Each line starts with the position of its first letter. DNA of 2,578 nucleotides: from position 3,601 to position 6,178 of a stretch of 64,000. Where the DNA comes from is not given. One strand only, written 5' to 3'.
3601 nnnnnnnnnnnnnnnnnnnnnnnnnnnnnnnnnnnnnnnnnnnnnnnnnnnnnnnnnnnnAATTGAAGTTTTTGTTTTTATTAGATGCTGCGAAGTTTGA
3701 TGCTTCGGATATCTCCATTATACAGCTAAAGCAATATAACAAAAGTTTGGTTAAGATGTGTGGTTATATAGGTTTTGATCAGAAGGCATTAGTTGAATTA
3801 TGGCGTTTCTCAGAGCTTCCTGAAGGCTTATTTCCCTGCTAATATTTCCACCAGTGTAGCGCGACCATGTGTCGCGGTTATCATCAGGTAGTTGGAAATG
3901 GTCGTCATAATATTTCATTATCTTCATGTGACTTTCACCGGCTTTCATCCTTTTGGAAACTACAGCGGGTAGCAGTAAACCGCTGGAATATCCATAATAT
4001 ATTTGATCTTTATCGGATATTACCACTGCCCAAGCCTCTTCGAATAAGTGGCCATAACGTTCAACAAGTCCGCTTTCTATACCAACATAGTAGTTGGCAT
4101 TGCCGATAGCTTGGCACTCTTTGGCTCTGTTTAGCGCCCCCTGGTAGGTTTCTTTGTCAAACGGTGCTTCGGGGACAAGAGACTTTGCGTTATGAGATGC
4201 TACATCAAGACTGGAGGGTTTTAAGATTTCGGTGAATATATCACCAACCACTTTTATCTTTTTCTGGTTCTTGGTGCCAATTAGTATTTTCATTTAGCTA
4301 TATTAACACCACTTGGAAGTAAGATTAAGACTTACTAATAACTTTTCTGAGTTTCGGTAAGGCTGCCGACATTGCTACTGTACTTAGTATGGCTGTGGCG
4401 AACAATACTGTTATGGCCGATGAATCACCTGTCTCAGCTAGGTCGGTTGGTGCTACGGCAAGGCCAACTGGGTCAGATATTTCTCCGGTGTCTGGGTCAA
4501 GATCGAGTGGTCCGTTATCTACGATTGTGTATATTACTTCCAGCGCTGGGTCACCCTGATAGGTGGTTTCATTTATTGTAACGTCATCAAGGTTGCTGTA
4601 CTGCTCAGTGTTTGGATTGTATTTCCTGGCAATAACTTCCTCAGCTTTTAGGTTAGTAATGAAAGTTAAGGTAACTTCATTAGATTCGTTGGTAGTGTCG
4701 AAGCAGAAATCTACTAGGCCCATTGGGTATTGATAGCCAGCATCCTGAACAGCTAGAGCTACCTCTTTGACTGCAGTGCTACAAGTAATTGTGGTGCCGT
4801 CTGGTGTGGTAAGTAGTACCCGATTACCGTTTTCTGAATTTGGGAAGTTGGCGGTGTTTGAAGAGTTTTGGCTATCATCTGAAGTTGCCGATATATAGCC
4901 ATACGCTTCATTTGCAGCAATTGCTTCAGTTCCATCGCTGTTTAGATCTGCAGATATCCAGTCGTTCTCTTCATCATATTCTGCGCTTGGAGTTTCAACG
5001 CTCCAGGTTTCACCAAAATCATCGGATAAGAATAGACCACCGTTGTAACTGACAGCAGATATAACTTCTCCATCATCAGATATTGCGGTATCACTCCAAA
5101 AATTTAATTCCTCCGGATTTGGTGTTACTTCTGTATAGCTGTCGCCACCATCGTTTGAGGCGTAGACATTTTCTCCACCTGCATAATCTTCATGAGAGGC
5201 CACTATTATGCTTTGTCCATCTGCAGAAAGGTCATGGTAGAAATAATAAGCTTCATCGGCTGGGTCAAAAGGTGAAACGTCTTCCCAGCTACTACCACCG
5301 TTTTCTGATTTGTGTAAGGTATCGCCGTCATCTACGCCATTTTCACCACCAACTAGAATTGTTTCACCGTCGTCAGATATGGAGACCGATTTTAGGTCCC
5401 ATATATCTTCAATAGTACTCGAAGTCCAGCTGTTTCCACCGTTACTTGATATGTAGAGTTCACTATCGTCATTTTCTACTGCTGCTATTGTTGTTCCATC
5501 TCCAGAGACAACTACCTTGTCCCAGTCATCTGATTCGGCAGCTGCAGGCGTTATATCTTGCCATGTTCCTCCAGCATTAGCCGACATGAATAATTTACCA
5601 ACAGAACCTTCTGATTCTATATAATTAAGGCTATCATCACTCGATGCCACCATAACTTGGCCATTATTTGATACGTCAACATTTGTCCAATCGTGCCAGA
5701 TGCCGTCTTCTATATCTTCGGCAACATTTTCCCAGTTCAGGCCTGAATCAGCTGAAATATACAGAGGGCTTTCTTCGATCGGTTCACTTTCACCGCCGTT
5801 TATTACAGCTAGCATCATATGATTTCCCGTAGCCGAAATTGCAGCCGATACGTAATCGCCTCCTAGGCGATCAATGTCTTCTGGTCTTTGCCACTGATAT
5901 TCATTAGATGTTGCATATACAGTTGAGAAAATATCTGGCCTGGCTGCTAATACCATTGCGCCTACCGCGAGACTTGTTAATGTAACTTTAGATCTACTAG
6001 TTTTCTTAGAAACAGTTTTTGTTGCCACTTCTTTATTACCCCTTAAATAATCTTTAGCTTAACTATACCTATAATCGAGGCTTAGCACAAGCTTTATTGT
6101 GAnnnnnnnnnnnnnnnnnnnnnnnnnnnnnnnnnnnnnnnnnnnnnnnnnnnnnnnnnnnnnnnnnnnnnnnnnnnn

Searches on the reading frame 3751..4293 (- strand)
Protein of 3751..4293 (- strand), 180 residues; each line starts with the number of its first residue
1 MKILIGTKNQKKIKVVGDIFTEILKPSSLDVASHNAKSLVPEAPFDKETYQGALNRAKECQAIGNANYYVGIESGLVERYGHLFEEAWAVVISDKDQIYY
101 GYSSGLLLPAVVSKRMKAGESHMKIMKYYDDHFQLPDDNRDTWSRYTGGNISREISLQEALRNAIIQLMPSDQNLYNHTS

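Call 3: search_protein_families(library=pfam, proteins=[window:3751-4293:-], max_evalue=1)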
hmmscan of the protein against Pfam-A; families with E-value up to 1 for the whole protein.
window:3751-4293:- (180 aa): 1 family
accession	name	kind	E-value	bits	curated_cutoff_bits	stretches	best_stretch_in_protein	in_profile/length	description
PF01931.24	NTPase_I-T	-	5.7e-30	104.7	25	1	6-168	1-161/162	Protein of unknown function DUF84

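Call 4: search_protein_families(library=ncbifam, proteins=[window:3751-4293:-], max_evalue=1)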
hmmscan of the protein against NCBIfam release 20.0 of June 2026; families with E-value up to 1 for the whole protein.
window:3751-4293:- (180 aa): 5 families
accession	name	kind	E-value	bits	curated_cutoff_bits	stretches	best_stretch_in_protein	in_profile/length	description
NF003459.0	PRK05074.1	equivalog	7.7e-22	77.9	175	1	1-169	5-169/176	inosine/xanthosine triphosphatase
TIGR00258.1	TIGR00258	equivalog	2.1e-21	76.8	117.1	1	5-169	1-162/168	inosine/xanthosine triphosphatase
NF003039.0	PRK03941.1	equivalog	3.3e-19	69.3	199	1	1-169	1-168/176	NTPase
NF002250.0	PRK01170.1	subfamily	1e-18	67.9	489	1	1-169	150-315/322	bifunctional pantetheine-phosphate adenylyltransferase/NTP phosphatase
NF002850.0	PRK03114.1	equivalog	5e-18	65.3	199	1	1-154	1-148/169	DUF84 family protein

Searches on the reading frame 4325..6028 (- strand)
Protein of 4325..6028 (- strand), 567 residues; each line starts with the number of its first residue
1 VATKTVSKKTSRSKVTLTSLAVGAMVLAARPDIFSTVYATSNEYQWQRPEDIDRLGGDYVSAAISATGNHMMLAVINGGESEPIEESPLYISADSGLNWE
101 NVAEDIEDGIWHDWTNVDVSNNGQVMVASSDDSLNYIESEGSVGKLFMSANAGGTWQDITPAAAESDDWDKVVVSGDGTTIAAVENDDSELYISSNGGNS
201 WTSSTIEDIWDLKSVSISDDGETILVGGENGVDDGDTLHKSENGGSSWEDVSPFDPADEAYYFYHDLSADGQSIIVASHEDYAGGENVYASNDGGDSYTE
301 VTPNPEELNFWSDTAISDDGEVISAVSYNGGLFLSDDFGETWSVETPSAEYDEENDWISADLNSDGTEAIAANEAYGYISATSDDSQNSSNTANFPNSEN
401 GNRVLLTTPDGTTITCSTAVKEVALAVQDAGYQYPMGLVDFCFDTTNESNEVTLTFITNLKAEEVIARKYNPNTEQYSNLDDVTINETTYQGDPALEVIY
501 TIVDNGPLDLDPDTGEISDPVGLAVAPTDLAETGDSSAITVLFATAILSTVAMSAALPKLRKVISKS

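Call 3: search_protein_families(library=pfam, proteins=[window:4325-6028:-], max_evalue=1)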
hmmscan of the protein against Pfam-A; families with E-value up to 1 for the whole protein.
window:4325-6028:- (567 aa): 5 families
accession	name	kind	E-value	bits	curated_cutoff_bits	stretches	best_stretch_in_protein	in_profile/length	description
PF15902.12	Sortilin-Vps10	-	2.5e-14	53.4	33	3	145-281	2-139/446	Sortilin, neurotensin receptor 3,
PF13088.12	BNR_2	-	0.019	14.8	31.4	1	66-267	59-267/277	BNR repeat-like domain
PF15899.11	BNR_6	-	0.023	15.2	27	0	332-344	1-12/14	BNR-Asp box repeat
PF02012.26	BNR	-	0.18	12.3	27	1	333-343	1-11/12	BNR/Asp-box repeat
PF18938.6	aRib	-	0.21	11.9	27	1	115-141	40-66/71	Atypical Rib domain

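Call 4: search_protein_families(library=ncbifam, proteins=[window:4325-6028:-], max_evalue=1)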
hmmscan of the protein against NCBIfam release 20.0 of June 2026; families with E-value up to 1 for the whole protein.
window:4325-6028:- (567 aa): 3 families
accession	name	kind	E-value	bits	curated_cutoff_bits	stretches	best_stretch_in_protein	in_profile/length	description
NF045728.1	glycosyl_F510_1955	equivalog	1.9e-13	50.2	175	2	238-389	74-210/246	F510_1955 family glycosylhydrolase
NF041766.1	choice_anch_U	domain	2.2e-09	38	32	1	429-525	2-92/92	choice-of-anchor U domain-containing protein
NF053688.1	BamI_Bacteroidota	equivalog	0.00019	20.9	370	2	18-105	311-399/452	BamI family beta-barrel-assembly machinery protein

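Call 103: search_protein_families(library=padloc, proteins=[window:4325-6028:-], max_evalue=0.01)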
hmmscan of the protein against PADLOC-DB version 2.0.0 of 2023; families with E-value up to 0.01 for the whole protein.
window:4325-6028:- (567 aa): 1 family
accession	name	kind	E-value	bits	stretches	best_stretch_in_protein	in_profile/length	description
PDLC03111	Specificity_I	-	0.00089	17.2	1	257-290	53-86/207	Type I specificity subunit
